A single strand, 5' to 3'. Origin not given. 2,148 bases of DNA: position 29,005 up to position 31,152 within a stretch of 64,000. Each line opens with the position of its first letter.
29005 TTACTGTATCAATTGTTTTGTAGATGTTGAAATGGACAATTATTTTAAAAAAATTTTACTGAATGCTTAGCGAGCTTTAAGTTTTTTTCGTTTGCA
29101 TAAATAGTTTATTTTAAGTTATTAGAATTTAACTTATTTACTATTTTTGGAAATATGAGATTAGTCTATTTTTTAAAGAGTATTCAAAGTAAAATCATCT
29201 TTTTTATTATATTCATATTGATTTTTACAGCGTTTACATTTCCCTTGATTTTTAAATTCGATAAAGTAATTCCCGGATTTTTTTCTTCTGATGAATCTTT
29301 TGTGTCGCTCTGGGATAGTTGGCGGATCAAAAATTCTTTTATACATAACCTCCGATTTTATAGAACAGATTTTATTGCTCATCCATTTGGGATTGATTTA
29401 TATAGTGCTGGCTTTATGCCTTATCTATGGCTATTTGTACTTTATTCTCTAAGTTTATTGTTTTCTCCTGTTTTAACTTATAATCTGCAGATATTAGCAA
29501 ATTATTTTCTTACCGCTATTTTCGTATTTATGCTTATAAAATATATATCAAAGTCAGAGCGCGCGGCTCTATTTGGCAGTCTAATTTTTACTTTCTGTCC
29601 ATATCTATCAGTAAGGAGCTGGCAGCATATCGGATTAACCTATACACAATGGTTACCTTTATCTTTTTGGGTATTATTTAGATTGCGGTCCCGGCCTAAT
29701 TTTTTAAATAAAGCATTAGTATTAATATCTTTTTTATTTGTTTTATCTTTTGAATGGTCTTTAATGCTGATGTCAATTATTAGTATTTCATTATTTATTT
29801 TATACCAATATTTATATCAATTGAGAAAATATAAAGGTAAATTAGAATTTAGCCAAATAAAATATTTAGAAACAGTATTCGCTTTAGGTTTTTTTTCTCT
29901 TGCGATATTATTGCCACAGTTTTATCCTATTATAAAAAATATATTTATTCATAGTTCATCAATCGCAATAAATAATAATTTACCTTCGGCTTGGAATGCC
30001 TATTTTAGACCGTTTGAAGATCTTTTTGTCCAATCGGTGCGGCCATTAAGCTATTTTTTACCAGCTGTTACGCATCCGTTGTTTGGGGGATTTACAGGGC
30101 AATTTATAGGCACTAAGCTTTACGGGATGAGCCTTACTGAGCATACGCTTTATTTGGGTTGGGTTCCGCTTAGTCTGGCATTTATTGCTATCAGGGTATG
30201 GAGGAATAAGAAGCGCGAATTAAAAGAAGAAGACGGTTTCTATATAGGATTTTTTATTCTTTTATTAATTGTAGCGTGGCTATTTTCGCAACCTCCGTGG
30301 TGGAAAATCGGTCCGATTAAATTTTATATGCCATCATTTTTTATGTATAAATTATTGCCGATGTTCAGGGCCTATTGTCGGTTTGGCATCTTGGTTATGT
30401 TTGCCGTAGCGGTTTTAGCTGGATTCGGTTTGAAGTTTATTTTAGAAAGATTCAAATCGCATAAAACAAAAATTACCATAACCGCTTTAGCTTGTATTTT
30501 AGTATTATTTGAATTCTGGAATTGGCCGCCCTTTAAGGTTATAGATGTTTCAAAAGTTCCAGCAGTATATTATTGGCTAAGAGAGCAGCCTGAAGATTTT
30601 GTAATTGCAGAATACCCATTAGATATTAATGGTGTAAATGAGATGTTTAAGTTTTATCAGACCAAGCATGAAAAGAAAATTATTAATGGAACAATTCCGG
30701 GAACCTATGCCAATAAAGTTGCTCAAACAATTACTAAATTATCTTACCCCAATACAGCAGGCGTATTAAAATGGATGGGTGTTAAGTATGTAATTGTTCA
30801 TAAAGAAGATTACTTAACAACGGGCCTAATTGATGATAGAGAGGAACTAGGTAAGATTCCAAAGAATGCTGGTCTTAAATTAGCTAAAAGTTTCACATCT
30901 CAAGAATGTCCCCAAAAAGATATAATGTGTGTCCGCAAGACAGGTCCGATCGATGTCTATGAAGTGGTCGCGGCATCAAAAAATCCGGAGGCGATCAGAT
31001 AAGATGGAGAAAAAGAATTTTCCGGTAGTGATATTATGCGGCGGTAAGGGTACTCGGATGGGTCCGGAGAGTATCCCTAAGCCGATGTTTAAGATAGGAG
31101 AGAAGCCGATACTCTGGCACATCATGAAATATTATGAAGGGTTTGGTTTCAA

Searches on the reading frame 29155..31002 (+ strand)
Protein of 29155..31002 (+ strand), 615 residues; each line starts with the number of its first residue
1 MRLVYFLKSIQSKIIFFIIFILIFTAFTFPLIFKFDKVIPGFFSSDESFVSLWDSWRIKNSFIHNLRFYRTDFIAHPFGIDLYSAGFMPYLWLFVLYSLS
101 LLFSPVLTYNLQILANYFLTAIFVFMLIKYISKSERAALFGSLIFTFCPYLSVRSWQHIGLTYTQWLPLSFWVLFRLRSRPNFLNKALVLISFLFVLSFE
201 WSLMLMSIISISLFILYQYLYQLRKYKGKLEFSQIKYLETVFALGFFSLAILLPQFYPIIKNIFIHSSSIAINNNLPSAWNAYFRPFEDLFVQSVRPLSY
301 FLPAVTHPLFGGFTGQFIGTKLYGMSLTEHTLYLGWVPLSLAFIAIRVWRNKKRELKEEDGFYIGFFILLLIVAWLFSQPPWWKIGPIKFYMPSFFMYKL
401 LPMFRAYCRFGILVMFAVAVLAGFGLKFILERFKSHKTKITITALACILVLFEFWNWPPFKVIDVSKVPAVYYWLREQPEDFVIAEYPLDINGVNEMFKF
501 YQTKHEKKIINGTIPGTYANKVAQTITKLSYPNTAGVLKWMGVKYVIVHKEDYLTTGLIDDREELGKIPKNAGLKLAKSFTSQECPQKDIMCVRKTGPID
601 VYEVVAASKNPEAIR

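Call 4: search_protein_families(library=pfam, proteins=[window:29155-31002:+], max_evalue=0.01)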
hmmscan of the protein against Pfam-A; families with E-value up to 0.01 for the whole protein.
window:29155-31002:+ (615 aa): 0 families

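Call 8: search_protein_families(library=ncbifam, proteins=[window:29155-31002:+], max_evalue=0.1)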
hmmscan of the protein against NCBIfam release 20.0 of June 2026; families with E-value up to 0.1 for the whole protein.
window:29155-31002:+ (615 aa): 1 family
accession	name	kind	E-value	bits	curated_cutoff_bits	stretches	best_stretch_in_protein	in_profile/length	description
NF045492.1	HydPropCoALig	equivalog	0.031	12.6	1300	1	482-542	629-688/700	3-hydroxypropionate--CoA ligase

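Call 16: search_solved_structures(query=window:29155-31002:+, max_evalue=10)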
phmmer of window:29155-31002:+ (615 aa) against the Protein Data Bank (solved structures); distinct sequences matched with E-value up to 10: 2.
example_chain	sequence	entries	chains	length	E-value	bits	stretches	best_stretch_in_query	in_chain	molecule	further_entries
9u51_A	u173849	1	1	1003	0.39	12.5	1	107-178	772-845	Siderophore exporter MmpL5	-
9rgb_D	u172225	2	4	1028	0.41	12.5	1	107-178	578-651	Siderophore exporter MmpL5,Green fluorescent protein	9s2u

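Call 20: find_homologous_proteins(query=window:29155-31002:+, max_evalue=0.001)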
Query window:29155-31002:+ (615 aa): 530 proteins with E <= 0.001 among 8000 candidates; the best 120 are listed.
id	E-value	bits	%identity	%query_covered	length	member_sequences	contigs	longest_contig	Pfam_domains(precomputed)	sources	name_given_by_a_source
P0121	0.0e+0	1388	100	100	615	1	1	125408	-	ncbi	ncbi:hypothetical protein ACFL1K_00360 [Candidatus Omnitrophota bacterium]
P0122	1.1e-238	812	60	95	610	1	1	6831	-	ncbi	-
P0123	1.8e-232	792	59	97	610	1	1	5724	-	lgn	-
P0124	1.0e-231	789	60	95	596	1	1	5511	-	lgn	-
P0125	2.8e-231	788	59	98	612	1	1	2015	-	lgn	-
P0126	6.6e-231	787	60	98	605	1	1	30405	-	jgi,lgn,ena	-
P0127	1.8e-230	785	59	97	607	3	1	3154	-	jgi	-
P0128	2.4e-229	781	59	98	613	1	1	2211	PF09586.17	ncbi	-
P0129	2.5e-229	781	58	98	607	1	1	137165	-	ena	-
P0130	1.1e-228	779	57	97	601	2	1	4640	-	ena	-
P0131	2.7e-228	778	59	95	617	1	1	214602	-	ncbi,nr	ncbi:MAG: hypothetical protein NC818_01410 [Candidatus Omnitrophica bacterium]|nr:hypothetical prote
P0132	3.8e-228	777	60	94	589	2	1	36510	-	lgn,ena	-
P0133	4.3e-228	777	59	97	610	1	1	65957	-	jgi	-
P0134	4.9e-228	777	59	98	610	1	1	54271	-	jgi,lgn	-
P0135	9.5e-228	776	57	97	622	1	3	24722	-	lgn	-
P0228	4.5e-201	688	54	97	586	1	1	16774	PF09586.17,PF19830.5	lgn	-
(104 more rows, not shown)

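Call 40: search_protein_families(library=pfam, alignment_id=A3, max_evalue=0.01)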
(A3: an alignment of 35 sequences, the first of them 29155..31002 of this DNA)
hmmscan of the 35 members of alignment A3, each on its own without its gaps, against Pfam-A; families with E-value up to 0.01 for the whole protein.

A. member 1, window:29155-31002:+ (615 aa): 0 families

B. families by the number of members that match (of 35 scanned): 3 families
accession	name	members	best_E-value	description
PF09586.16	YfhO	1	3.4e-07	Bacterial membrane protein YfhO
PF14378.12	PAP2_3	1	0.00054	PAP2 superfamily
PF24677.1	DUF7657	1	0.0021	Domain of unknown function (DUF7657)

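Call 60: search_solved_structures(query=A3, max_evalue=1)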
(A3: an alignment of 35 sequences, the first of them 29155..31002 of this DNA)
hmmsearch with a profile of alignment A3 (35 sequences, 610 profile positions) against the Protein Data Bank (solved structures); distinct sequences matched with E-value up to 1: 4.
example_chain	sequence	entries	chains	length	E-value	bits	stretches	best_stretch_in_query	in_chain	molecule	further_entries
9krq_B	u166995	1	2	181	0.28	13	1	453-515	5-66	Spike glycoprotein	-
8b9z_R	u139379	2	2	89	0.45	12.3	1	544-595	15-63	NADH dehydrogenase [ubiquinone] iron-sulfur protein 6, mitochondrial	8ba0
8esw_S6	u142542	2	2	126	0.9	11.4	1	544-595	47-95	NADH dehydrogenase [ubiquinone] iron-sulfur protein 6, mitochondrial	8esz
8wsr_C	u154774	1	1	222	0.94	11.3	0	454-499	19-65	Spike protein S1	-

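Call 66: search_protein_representatives(alignment_id=A3)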
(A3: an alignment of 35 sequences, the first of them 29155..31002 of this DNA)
Query: 35 sequences, 610 profile positions. Proteins with E-value up to 0.001 (for the whole library): 12842; up to 1e-10: 6340; up to 1e-30: 1127. The best 150 are listed.
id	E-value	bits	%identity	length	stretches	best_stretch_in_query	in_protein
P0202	2.4e-298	1007.5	-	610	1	1-609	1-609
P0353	6.5e-248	840.9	-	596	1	6-600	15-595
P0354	1.7e-246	836.3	-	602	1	2-609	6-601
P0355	6.9e-229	778.1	-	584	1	27-606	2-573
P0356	6.5e-221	751.7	-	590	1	3-600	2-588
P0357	8.8e-219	744.7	-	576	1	3-577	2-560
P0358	2.2e-217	740.0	-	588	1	1-605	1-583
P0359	1.8e-214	730.4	-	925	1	3-600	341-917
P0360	1.8e-207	707.3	-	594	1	18-579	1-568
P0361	8.6e-206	701.8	-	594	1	1-604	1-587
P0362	3.5e-203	693.1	-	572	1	4-601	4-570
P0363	7.1e-195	665.7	-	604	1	5-600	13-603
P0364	1.2e-183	628.7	-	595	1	7-601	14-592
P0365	6.7e-183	626.2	-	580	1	3-580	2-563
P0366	6.3e-177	606.4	-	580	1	7-579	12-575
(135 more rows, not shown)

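Call 68: search_protein_families(library=pfam, alignment_id=A4, max_evalue=0.001)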
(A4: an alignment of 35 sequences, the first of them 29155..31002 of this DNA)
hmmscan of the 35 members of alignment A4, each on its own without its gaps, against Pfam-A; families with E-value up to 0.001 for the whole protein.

A. member 1, window:29155-31002:+ (615 aa): 0 families

B. families by the number of members that match (of 35 scanned): 3 families
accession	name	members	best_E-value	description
PF09586.16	YfhO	13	1e-12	Bacterial membrane protein YfhO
PF11306.15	DUF3108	2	1.1e-16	Protein of unknown function (DUF3108)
PF10131.15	PTPS_related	2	0.00021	6-pyruvoyl-tetrahydropterin synthase related domain; membrane protein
